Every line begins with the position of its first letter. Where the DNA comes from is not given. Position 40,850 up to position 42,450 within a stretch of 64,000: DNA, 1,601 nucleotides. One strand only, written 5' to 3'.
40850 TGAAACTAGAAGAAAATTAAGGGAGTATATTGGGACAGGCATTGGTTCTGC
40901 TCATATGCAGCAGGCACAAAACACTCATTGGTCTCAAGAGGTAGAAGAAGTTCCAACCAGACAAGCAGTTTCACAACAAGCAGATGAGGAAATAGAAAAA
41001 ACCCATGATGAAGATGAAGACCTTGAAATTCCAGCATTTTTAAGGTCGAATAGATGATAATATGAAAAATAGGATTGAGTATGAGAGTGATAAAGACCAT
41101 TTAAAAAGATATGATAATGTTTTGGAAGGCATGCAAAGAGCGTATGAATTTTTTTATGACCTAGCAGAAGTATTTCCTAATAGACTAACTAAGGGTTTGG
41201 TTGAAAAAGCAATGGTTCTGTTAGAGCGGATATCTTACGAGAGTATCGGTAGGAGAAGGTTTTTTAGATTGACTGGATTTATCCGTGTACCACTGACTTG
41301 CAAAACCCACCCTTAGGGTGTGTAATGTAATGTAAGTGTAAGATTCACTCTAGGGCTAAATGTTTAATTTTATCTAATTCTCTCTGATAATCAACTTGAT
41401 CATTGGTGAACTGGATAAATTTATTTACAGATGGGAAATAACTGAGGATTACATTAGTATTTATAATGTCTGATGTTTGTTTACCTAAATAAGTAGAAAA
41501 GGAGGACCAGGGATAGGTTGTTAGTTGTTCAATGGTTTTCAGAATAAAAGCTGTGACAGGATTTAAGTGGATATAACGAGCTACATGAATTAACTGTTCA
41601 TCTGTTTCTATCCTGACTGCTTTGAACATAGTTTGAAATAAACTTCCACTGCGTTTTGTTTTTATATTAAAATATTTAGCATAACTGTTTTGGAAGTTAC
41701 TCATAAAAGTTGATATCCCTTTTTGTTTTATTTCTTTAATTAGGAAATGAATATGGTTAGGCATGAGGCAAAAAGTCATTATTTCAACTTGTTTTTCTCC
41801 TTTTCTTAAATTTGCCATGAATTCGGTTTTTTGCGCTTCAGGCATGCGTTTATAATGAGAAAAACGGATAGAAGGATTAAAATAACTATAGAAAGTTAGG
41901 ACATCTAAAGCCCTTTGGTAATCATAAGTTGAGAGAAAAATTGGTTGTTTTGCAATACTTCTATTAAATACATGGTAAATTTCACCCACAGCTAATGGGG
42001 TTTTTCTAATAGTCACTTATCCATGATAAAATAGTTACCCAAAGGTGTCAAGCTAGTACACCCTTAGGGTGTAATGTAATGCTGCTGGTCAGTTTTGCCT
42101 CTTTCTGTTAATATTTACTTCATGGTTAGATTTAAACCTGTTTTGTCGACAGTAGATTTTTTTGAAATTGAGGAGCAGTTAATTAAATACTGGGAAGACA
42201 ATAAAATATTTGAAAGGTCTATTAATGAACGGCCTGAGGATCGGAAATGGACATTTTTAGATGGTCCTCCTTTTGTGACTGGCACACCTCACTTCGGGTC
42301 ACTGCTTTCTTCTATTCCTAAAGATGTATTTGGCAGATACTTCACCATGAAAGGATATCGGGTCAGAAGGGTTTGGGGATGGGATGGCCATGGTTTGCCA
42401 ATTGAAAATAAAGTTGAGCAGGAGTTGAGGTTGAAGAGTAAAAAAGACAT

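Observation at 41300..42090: Second Y1-transposase element with a different, hairpin-type end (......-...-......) between ftsZ and ileS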

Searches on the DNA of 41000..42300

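Call 67: search_rna_families(source=window, start=41000, end=42300, threshold=evalue, max_evalue=1)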
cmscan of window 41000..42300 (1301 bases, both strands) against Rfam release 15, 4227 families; matches with E-value up to 1: 0.
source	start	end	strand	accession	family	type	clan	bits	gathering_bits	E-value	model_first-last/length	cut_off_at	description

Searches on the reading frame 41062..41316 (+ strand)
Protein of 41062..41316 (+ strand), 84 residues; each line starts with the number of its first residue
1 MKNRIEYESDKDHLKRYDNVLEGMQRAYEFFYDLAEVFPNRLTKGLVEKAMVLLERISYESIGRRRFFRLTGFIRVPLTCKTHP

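Call 4: search_protein_families(library=pfam, proteins=[window:41062-41316:+], max_evalue=0.1)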
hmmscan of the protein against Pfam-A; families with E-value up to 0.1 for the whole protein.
window:41062-41316:+ (84 aa): 0 families

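Call 8: search_protein_families(library=ncbifam, proteins=[window:41062-41316:+], max_evalue=0.01)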
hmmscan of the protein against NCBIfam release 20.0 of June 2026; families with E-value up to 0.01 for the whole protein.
window:41062-41316:+ (84 aa): 0 families
